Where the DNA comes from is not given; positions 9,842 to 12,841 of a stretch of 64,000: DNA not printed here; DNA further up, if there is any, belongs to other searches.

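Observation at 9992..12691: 899-aa secreted fusion of a BNR/Asp-box beta-propeller, a lipase-type alpha/beta hydrolase and a C-terminal beta-rich domain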

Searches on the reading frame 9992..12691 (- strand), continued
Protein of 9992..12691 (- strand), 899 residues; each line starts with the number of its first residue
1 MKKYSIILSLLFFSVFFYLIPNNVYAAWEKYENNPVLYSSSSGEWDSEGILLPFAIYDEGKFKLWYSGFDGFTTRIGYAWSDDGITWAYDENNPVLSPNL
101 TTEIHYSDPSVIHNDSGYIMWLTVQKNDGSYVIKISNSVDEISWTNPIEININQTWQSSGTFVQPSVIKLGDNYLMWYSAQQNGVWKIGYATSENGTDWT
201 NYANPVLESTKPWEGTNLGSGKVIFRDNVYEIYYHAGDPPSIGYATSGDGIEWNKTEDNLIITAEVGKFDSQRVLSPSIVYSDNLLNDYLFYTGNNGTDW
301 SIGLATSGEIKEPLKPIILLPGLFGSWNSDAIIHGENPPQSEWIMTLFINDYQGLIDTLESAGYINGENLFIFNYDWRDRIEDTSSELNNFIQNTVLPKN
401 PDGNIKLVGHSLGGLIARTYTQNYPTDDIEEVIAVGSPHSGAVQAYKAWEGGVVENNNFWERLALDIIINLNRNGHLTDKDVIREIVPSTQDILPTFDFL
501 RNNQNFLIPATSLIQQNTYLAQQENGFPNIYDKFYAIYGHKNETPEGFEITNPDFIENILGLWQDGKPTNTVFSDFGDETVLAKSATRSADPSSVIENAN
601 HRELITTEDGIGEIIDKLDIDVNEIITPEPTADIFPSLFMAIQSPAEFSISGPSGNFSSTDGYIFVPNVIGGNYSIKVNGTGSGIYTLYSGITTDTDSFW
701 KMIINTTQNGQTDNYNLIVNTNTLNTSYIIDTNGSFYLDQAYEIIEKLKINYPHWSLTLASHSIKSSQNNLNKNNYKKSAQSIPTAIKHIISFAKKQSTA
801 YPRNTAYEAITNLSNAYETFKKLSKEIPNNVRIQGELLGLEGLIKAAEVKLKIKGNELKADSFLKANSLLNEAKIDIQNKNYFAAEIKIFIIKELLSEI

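Call 6: find_homologous_proteins(query=window:9992-12691:-, max_evalue=0.001)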
Query window:9992-12691:- (899 aa): 254 proteins with E <= 0.001 among 8000 candidates; the best 120 are listed.
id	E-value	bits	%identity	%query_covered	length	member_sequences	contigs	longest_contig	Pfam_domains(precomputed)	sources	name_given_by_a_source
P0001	0.0e+0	2050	100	100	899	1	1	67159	PF02089.22,PF02450.22,PF04041.20,PF00561.27,PF07819.20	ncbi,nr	ncbi:hypothetical protein HYT02_01630 [Candidatus Gottesmanbacteria bacterium]|nr:hypothetical prote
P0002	0.0e+0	1171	57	100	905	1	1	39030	PF02089.22,PF22847.3,PF02450.22,PF04041.20,PF00561.27,PF07819.20,PF04616.21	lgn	-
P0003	7.2e-260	883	47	100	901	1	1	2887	PF02089.22,PF22847.3,PF00251.27,PF02450.22,PF04041.20,PF00561.27,PF07819.20,PF13088.13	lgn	-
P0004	5.3e-247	841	46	97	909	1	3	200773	PF02089.22,PF22847.3,PF02450.22,PF04041.20,PF00561.27,PF07819.20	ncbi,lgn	-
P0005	1.9e-227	776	43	100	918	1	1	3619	PF02089.22,PF22847.3,PF02450.22,PF00561.27,PF07819.20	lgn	-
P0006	1.3e-222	760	42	100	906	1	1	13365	PF02089.22,PF02450.22,PF04041.20,PF00561.27,PF07819.20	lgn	-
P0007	4.9e-218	745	42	100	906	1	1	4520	PF02089.22,PF02450.22,PF04041.20,PF00561.27,PF07819.20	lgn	-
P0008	1.6e-216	740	41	100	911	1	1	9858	PF02089.22,PF22847.3,PF02450.22,PF04041.20,PF00561.27,PF07819.20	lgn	-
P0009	6.2e-141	490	34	97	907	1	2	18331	PF02089.22,PF22847.3,PF00251.27,PF02450.22,PF04041.20,PF00561.27,PF07819.20,PF12146.16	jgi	-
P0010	8.5e-136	473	37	78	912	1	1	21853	PF02089.22,PF22847.3,PF05057.21,PF02450.22,PF04041.20,PF00561.27,PF07819.20,PF24096.3,PF12146.16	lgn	-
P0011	8.3e-135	469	35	91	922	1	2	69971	PF02089.22,PF05057.21,PF02450.22,PF04041.20,PF00561.27,PF07819.20,PF12146.16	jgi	jgi:predicted GH43/DUF377 family glycosyl hydrolase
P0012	1.5e-128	449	32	99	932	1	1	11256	PF02089.22,PF04041.20,PF07819.20,PF04616.21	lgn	-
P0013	7.5e-128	446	38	76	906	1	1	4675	PF02089.22,PF00251.27,PF02450.22,PF04041.20,PF00561.27,PF07819.20,PF12146.16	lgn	-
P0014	8.0e-128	446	35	80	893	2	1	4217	PF02089.22,PF05057.21,PF02450.22,PF04041.20,PF00561.27,PF07819.20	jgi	jgi:predicted GH43/DUF377 family glycosyl hydrolase/pimeloyl-ACP methyl ester carboxylesterase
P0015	2.5e-126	441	36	78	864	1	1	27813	PF02089.22,PF22847.3,PF05057.21,PF00251.27,PF02450.22,PF04041.20,PF00561.27,PF07819.20,PF12146.16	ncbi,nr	ncbi:alpha/beta hydrolase [Candidatus Microgenomates bacterium]|nr:alpha/beta hydrolase [Candidatus 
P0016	6.8e-124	433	35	80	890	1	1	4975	PF02089.22,PF22847.3,PF02450.22,PF04041.20,PF00561.27,PF07819.20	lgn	-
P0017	5.0e-122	427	32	100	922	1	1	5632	PF02089.22,PF02450.22,PF00561.27,PF07819.20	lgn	-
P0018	1.8e-121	425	32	99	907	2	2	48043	PF02089.22,PF06028.18,PF02450.22,PF04041.20,PF00561.27,PF07819.20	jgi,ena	-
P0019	4.7e-121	424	33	97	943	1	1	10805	PF02089.22,PF02450.22,PF04041.20,PF00561.27,PF07819.20,PF12146.16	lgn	-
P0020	9.9e-121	423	33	89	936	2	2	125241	PF02089.22,PF05057.21,PF02450.22,PF04041.20,PF00561.27,PF07819.20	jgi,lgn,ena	-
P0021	1.1e-120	422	38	65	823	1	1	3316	PF02089.22,PF02450.22,PF00561.27,PF07819.20,PF12146.16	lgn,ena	-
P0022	3.1e-120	421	32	97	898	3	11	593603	PF02089.22,PF02450.22,PF04041.20,PF00561.27,PF07819.20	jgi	-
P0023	5.7e-119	417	32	97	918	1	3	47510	PF02089.22,PF06028.18,PF00251.27,PF02450.22,PF04041.20,PF00561.27,PF07819.20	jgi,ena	-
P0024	3.2e-118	414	30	97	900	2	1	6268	PF02089.22,PF05057.21,PF02450.22,PF04041.20,PF00561.27,PF07819.20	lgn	-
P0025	7.6e-117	410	31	94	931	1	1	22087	PF02089.22,PF05057.21,PF02450.22,PF00561.27,PF07819.20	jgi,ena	-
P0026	9.1e-117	410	34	77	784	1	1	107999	PF02089.22,PF22847.3,PF00251.27,PF02450.22,PF04041.20,PF00561.27,PF07819.20,PF24096.3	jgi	jgi:predicted GH43/DUF377 family glycosyl hydrolase/pimeloyl-ACP methyl ester carboxylesterase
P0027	4.6e-116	407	30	98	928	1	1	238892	PF02089.22,PF02450.22,PF04041.20,PF07819.20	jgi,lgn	jgi:predicted GH43/DUF377 family glycosyl hydrolase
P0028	5.7e-115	404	32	83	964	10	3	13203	PF02089.22,PF22847.3,PF05057.21,PF02450.22,PF04041.20,PF00561.27,PF07819.20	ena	-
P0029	3.1e-114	401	30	98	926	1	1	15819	PF02089.22,PF02450.22,PF07819.20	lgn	-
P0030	5.2e-114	400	31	99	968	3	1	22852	PF02089.22,PF02450.22,PF04041.20,PF00561.27,PF07819.20,PF12146.16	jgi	-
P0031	3.8e-113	398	33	93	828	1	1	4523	PF02089.22,PF22847.3,PF06028.18,PF05057.21,PF02450.22,PF04041.20,PF00561.27,PF07819.20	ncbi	-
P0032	1.1e-112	396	31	95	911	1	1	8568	PF02089.22,PF02450.22,PF00561.27,PF07819.20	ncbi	-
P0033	1.2e-112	396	32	65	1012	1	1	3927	PF02089.22,PF22847.3,PF00251.27,PF02450.22,PF04041.20,PF00561.27,PF07819.20,PF12146.16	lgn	-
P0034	5.3e-112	394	33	79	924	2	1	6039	PF02089.22,PF02450.22,PF04041.20,PF00561.27,PF07819.20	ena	-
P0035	1.9e-111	392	32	99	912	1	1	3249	PF02089.22,PF22847.3,PF00251.27,PF02450.22,PF04041.20,PF00561.27,PF07819.20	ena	-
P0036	2.8e-111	391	34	78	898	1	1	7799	PF02089.22,PF02450.22,PF04041.20,PF00561.27,PF07819.20,PF04616.21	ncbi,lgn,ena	-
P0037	2.8e-111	391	30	99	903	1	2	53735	PF02089.22,PF22847.3,PF06028.18,PF02450.22,PF04041.20,PF00561.27,PF07819.20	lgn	-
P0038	8.6e-111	390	33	83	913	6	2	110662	PF02089.22,PF22847.3,PF02450.22,PF04041.20,PF00561.27,PF07819.20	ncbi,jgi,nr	ncbi:hypothetical protein GW940_01390 [Candidatus Microgenomates bacterium]|nr:hypothetical protein 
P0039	6.8e-110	387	35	81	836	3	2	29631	PF02089.22,PF22847.3,PF02450.22,PF04041.20,PF00561.27,PF07819.20,PF04616.21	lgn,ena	-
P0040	7.3e-110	387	34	81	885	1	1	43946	PF02089.22,PF05057.21,PF02450.22,PF04041.20,PF00561.27,PF07819.20,PF12146.16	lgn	-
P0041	4.5e-109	384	33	83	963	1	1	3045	PF02089.22,PF02450.22,PF04041.20,PF07819.20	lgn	-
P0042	5.3e-109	384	34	88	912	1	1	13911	PF02089.22,PF02450.22,PF04041.20,PF00561.27,PF07819.20,PF12146.16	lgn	-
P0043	5.4e-109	384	33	79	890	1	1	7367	PF02089.22,PF02450.22,PF04041.20,PF00561.27,PF07819.20,PF12146.16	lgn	-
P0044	7.7e-109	383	34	80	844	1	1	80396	PF02089.22,PF22847.3,PF00251.27,PF02450.22,PF04041.20,PF00561.27,PF07819.20,PF12146.16,PF04616.21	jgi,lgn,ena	-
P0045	1.0e-108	383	30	98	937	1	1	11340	PF02089.22,PF02450.22,PF00561.27,PF07819.20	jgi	-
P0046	2.2e-107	378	32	81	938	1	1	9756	PF02089.22,PF22847.3,PF02450.22,PF04041.20,PF00561.27,PF07819.20,PF12146.16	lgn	-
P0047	4.0e-105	371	33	96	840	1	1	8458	PF02089.22,PF22847.3,PF00251.27,PF02450.22,PF04041.20,PF00561.27,PF07819.20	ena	-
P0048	4.3e-104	368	29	98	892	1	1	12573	PF02089.22,PF06028.18,PF02450.22,PF00561.27,PF07819.20,PF04616.21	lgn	-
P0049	2.1e-102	362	34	78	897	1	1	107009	PF02089.22,PF02450.22,PF04041.20,PF00561.27,PF07819.20,PF24096.3,PF04616.21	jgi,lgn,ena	-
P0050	3.0e-101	358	31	89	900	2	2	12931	PF02089.22,PF00251.27,PF02450.22,PF04041.20,PF00561.27,PF07819.20,PF04616.21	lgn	-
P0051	6.3e-101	357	35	75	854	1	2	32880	PF02089.22,PF02450.22,PF04041.20,PF00561.27,PF07819.20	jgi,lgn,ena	-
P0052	1.8e-100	356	30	90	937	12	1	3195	PF02089.22,PF05057.21,PF02450.22,PF00561.27,PF07819.20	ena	-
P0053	2.1e-100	355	36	28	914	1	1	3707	PF22847.3,PF04041.20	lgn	-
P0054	9.3e-100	353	30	65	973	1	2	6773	PF02089.22,PF02450.22,PF07819.20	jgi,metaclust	metaclust:\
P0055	2.1e-99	352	31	80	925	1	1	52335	PF02089.22,PF02450.22,PF04041.20,PF00561.27,PF07819.20,PF04616.21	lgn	-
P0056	2.5e-99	352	33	74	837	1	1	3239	PF02089.22,PF00251.27,PF02450.22,PF04041.20,PF00561.27,PF07819.20,PF12146.16,PF04616.21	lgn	-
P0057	2.6e-99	352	32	78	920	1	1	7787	PF02089.22,PF00251.27,PF02450.22,PF04041.20,PF07819.20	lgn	-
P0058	1.4e-98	349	33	77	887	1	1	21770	PF02089.22,PF02450.22,PF04041.20,PF00561.27,PF07819.20,PF12146.16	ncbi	-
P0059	3.8e-98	348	33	74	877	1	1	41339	PF02089.22,PF02450.22,PF04041.20,PF00561.27,PF24096.3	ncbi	-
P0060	2.5e-97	345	32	80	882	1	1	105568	PF02089.22,PF22847.3,PF00251.27,PF02450.22,PF04041.20,PF00561.27,PF07819.20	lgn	-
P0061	2.0e-96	342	32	78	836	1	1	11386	PF02089.22,PF02450.22,PF04041.20,PF00561.27,PF07819.20,PF12146.16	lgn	-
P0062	1.1e-95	340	33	77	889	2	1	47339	PF02089.22,PF00251.27,PF02450.22,PF04041.20,PF00561.27,PF07819.20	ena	-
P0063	6.7e-95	337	33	69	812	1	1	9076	PF01764.32,PF02089.22,PF05057.21,PF00251.27,PF02450.22,PF04041.20,PF00561.27,PF07819.20,PF24096.3,PF04616.21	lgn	-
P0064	1.9e-94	336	29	99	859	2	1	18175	PF02089.22,PF00251.27,PF02450.22,PF04041.20,PF00561.27,PF07819.20,PF12146.16,PF04616.21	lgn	-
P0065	2.0e-94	336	29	83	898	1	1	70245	PF02089.22,PF05057.21,PF02450.22,PF04041.20,PF00561.27,PF07819.20,PF12146.16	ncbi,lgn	-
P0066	2.2e-94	336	35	73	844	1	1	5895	PF02089.22,PF02450.22,PF04041.20,PF00561.27,PF07819.20,PF12146.16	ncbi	ncbi:MAG: alpha/beta fold hydrolase [Candidatus Shapirobacteria bacterium]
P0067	9.9e-94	333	33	76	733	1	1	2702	PF02089.22,PF22847.3,PF00251.27,PF02450.22,PF04041.20,PF00561.27,PF07819.20,PF24096.3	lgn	-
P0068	5.7e-92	328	31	40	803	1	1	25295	PF02089.22,PF02450.22,PF04041.20,PF00561.27,PF07819.20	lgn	-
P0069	1.6e-90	323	30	76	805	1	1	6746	PF02089.22,PF22847.3,PF02450.22,PF04041.20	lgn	-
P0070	7.5e-90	320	33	79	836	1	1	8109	PF02089.22,PF06028.18,PF02450.22,PF00561.27,PF07819.20,PF12146.16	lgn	-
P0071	1.1e-89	320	31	30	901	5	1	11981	PF22847.3,PF04041.20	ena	-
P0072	9.8e-89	317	30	74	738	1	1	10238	PF02089.22,PF05057.21,PF02450.22,PF00561.27,PF07819.20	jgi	jgi:pimeloyl-ACP methyl ester carboxylesterase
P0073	3.2e-86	309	33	63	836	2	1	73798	PF02089.22,PF02450.22,PF00561.27,PF07819.20,PF12146.16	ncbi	-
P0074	3.6e-86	308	30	78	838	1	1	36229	PF02089.22,PF02450.22,PF00561.27,PF07819.20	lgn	-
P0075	7.0e-86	307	32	73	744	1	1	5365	PF02089.22,PF22847.3,PF12697.14,PF02450.22,PF00561.27,PF07819.20,PF24096.3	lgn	-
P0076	1.6e-83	300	30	79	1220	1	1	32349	PF02089.22,PF22847.3,PF00251.27,PF02450.22,PF04041.20,PF07819.20,PF00535.33,PF00041.28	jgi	-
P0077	3.3e-83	299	32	66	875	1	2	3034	PF02089.22,PF02450.22,PF00561.27,PF07819.20,PF12146.16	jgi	jgi:pimeloyl-ACP methyl ester carboxylesterase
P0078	3.9e-83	298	32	72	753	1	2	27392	PF02089.22,PF02450.22,PF04041.20,PF00561.27,PF07819.20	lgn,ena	-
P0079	4.7e-81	291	31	71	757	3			PF02089.22,PF02450.22,PF04041.20,PF00561.27,PF07819.20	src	-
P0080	8.0e-81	291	29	92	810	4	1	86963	PF02089.22,PF00561.27,PF07819.20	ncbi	-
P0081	8.6e-80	287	31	72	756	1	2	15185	PF02089.22,PF02450.22,PF04041.20,PF07819.20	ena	-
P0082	1.3e-79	287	33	64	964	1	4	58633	PF02089.22,PF02450.22,PF25852.1,PF14870.13,PF00561.27,PF07819.20,PF12146.16,PF15902.13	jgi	jgi:photosystem II stability/assembly factor-like uncharacterized protein/pimeloyl-ACP methyl ester 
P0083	8.4e-78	281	38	51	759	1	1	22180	PF02089.22,PF06028.18,PF02450.22,PF25852.1,PF14870.13,PF00561.27,PF07819.20,PF12146.16,PF15902.13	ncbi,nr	ncbi:MAG: alpha/beta fold hydrolase, partial [Candidatus Shapirobacteria bacterium]|nr:alpha/beta fo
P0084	1.7e-75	273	28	97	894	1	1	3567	PF01764.32,PF02089.22,PF05057.21,PF02450.22,PF00561.27,PF07819.20,PF12146.16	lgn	-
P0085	1.9e-75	273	28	98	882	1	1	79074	PF02089.22,PF02450.22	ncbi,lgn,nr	ncbi:hypothetical protein HZC27_06250 [Candidatus Roizmanbacteria bacterium]|nr:hypothetical protein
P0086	4.4e-72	262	30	71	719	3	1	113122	PF02089.22,PF22847.3,PF02450.22,PF04041.20,PF15892.12,PF07819.20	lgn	-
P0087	2.4e-71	259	29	79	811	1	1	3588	PF02089.22,PF02450.22,PF04041.20,PF00561.27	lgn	-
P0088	1.3e-70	257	35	43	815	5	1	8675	PF02089.22,PF02450.22,PF00561.27,PF07819.20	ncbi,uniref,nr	ncbi:hypothetical protein A3J15_00085 [Candidatus Roizmanbacteria bacterium RIFCSPLOWO2_02_FULL_38_1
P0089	1.6e-70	257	36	45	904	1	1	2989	PF02089.22,PF24996.1,PF13964.13,PF24681.2,PF13415.13,PF05057.21,PF12697.14,PF02450.22,PF00561.27,PF07819.20,PF12146.16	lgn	-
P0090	3.7e-68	249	35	35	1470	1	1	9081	PF22847.3,PF04041.20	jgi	jgi:predicted GH43/DUF377 family glycosyl hydrolase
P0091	1.8e-67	246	28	72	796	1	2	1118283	PF02089.22,PF22847.3,PF05057.21,PF02450.22,PF04041.20,PF00561.27,PF07819.20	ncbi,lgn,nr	ncbi:hypothetical protein HYW55_02815 [Candidatus Gottesmanbacteria bacterium]|nr:hypothetical prote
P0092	3.0e-65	239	31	71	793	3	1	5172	PF02089.22,PF22847.3,PF02450.22,PF04041.20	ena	-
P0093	3.0e-65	239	30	75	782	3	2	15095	PF02089.22,PF22847.3,PF02450.22,PF04041.20,PF07819.20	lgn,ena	-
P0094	7.8e-65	238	32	69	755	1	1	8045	PF02089.22,PF02450.22,PF04041.20,PF07819.20,PF24096.3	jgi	jgi:pimeloyl-ACP methyl ester carboxylesterase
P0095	9.3e-65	237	30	68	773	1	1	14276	PF02089.22,PF22847.3,PF05057.21,PF02450.22,PF04041.20,PF07819.20,PF24096.3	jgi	jgi:predicted GH43/DUF377 family glycosyl hydrolase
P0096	3.0e-64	236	32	68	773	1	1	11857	PF02089.22,PF22847.3,PF02450.22,PF04041.20,PF00561.27,PF07819.20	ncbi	-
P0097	4.0e-64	235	32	34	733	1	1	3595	PF22847.3,PF18962.8,PF04041.20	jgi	-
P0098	4.4e-64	235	32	64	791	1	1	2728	PF02089.22,PF06439.19,PF02450.22,PF00561.27,PF07819.20,PF12146.16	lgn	-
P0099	1.2e-62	230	35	43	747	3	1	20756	PF02089.22,PF06439.19,PF02450.22,PF00561.27,PF07819.20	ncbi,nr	ncbi:MAG: alpha/beta fold hydrolase [Candidatus Marinimicrobia bacterium]|nr:alpha/beta fold hydrola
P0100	6.6e-62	228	29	75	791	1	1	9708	PF02089.22,PF22847.3,PF00251.27,PF02450.22,PF04041.20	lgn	-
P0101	1.3e-61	227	31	37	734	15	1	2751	PF22847.3,PF18962.8,PF04041.20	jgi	jgi:predicted GH43/DUF377 family glycosyl hydrolase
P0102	1.9e-61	227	33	44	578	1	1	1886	PF02089.22,PF06259.19,PF02450.22,PF00561.27,PF07819.20,PF12146.16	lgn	-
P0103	3.4e-61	226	31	65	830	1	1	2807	PF02089.22,PF02450.22,PF07819.20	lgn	-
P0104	2.0e-60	223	30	65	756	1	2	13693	PF22847.3,PF12697.14,PF02450.22,PF04041.20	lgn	-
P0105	6.8e-60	221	34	46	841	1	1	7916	PF02089.22,PF05057.21,PF02450.22,PF00561.27,PF07819.20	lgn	-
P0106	3.3e-59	219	36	49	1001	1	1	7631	PF02089.22,PF02450.22,PF14870.13,PF00561.27,PF07819.20,PF15902.13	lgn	-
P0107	8.3e-59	218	36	31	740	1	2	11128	PF22847.3,PF18962.8,PF04041.20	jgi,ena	-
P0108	2.4e-58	216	32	30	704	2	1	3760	PF22847.3,PF18962.8,PF04041.20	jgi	-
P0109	3.8e-54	202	30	65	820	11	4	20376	PF02089.22,PF12697.14,PF02450.22,PF07819.20,PF24096.3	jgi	-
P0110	9.1e-54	201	29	65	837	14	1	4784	PF02089.22,PF12697.14,PF02450.22,PF07819.20,PF24096.3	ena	-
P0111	1.7e-52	197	41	31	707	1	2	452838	PF13529.14,PF04041.20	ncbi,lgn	-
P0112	3.1e-50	189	32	34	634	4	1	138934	PF22847.3,PF00251.27,PF18962.8,PF04041.20,PF13860.13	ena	-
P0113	6.1e-50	188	32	31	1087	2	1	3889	PF22847.3,PF04041.20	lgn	-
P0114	1.2e-45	174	37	34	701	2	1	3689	PF22847.3,PF00251.27,PF13529.14,PF04041.20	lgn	-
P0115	3.5e-45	173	27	67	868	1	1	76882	PF02089.22,PF02450.22,PF00561.27,PF07819.20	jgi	jgi:pimeloyl-ACP methyl ester carboxylesterase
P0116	3.2e-43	166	31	33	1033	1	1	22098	PF13229.13,PF22847.3,PF04041.20,PF18884.6,PF05048.20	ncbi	-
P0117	1.7e-40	157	36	31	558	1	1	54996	PF22847.3,PF00251.27,PF18962.8,PF04041.20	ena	-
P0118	2.2e-40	157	35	35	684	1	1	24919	PF22847.3,PF13529.14,PF04041.20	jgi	jgi:predicted GH43/DUF377 family glycosyl hydrolase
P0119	6.5e-39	152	34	35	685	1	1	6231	PF22847.3,PF13529.14,PF04041.20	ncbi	-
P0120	8.6e-39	152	37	27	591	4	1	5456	PF22847.3,PF04041.20,PF13860.13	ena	-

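Call 14: find_encoding_contigs(protein=P0002, flank=8000, max_places=3)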
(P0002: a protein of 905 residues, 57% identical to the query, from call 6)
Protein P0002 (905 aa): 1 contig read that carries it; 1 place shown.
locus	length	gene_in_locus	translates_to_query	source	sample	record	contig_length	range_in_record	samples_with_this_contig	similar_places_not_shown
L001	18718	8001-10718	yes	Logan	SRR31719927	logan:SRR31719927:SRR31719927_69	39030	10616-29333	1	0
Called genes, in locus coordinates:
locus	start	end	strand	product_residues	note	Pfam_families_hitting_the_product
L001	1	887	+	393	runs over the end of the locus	PF13231:PMT_2 (weak)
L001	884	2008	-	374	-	PF13439:Glyco_transf_4, PF20706:GT4-conflict, PF00534:Glycos_transf_1, PF13692:Glyco_trans_1_4, PF13524:Glyco_trans_1_2 (weak)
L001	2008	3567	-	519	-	PF13231:PMT_2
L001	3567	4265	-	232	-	PF13489:Methyltransf_23, PF07021:MetW, PF13847:Methyltransf_31, PF08241:Methyltransf_11, PF08242:Methyltransf_12, PF13649:Methyltransf_25 (weak)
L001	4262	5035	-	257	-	PF13578:Methyltransf_24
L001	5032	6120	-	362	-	PF13439:Glyco_transf_4 (weak), PF20706:GT4-conflict, PF00534:Glycos_transf_1, PF13692:Glyco_trans_1_4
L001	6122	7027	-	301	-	PF00535:Glycos_transf_2, PF13641:Glyco_tranf_2_3, PF13632:Glyco_trans_2_3 (weak)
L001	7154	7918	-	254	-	PF00535:Glycos_transf_2, PF10111:Glyco_tranf_2_2 (weak)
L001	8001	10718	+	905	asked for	PF22847:Glyco_hydro_43_rel (faint), PF04041:Glyco_hydro_130 (weak), PF04616:Glyco_hydro_43, PF00561:Abhydrolase_1, PF02089:Palm_thioest, PF02450:LCAT, PF07819:PGAP1 (weak)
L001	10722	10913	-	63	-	-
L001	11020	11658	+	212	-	PF10502:Peptidase_S26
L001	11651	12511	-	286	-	PF02195:ParB_N, PF17762:HTH_ParB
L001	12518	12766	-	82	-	PF01016:Ribosomal_L27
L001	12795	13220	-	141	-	PF00829:Ribosomal_L21p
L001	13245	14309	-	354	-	PF01098:FTSW_RODA_SPOVE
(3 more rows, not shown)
